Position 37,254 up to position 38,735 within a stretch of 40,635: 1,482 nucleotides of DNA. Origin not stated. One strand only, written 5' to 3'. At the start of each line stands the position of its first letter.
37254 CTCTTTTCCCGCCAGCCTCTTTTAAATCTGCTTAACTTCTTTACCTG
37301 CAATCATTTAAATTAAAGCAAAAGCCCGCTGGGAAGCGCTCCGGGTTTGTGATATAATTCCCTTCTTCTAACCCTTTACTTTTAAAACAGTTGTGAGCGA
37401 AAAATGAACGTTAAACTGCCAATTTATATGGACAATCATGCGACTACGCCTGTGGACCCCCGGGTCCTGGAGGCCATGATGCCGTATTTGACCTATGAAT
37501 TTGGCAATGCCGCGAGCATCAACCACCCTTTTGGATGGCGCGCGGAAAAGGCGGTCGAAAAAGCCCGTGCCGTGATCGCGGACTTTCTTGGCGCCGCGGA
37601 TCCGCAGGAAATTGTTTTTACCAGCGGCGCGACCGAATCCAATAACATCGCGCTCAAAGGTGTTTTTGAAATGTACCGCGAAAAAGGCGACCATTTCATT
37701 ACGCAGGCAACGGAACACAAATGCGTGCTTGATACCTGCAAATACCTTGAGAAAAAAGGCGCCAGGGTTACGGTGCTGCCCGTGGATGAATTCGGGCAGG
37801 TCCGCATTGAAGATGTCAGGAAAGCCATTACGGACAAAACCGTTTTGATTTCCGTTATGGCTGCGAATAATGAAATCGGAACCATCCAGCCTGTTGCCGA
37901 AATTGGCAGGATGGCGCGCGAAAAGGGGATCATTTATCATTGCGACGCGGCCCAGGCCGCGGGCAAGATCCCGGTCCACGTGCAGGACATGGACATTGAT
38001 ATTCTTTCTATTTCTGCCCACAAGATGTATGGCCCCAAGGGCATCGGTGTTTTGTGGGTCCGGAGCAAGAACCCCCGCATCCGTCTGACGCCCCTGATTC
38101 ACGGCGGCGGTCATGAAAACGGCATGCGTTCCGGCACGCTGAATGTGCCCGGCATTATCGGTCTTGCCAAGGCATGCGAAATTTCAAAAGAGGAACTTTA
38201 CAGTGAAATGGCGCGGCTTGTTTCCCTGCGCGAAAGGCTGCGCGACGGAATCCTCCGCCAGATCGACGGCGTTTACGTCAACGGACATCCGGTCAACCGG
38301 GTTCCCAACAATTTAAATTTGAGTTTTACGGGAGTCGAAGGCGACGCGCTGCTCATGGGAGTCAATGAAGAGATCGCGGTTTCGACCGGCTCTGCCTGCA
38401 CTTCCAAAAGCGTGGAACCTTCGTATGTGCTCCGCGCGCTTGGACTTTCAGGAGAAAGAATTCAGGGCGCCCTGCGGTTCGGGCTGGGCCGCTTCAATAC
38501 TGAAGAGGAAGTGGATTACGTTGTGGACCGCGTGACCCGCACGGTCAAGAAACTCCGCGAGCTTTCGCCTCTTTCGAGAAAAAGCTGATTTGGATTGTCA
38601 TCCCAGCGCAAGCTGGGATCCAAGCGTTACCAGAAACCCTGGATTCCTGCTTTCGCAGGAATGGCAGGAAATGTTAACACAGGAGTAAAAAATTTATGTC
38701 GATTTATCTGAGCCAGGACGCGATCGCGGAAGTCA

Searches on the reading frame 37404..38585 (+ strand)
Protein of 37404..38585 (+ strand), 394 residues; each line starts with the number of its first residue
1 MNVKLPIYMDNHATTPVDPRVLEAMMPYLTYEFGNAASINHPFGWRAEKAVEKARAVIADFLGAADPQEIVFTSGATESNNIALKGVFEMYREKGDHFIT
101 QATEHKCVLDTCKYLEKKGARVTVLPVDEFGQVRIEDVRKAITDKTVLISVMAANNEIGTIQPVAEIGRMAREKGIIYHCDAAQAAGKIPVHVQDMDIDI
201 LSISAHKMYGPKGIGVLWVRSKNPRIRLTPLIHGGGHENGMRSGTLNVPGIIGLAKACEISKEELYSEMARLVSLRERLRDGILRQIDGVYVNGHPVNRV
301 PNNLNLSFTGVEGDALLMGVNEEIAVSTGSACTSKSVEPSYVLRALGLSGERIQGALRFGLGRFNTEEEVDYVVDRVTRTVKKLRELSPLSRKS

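Call 9: search_protein_families(library=pfam, proteins=[window:37404-38585:+], max_evalue=0.01)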
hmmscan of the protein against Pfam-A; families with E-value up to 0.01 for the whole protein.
window:37404-38585:+ (394 aa): 4 families
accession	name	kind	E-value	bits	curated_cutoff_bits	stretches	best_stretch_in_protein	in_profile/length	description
PF00266.25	Aminotran_5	-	6.3e-91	305.6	21.5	1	7-373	1-371/371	Aminotransferase class-V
PF01212.27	Beta_elim_lyase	-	1.5e-10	41.3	27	1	51-222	34-214/288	Beta-eliminating lyase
PF01053.26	Cys_Met_Meta_PP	-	9.5e-06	24.8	27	1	71-207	72-198/381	Cys/Met metabolism PLP-dependent enzyme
PF01041.23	DegT_DnrJ_EryC1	-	1.1e-05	25.2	19.8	1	55-187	30-151/360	DegT/DnrJ/EryC1/StrS aminotransferase family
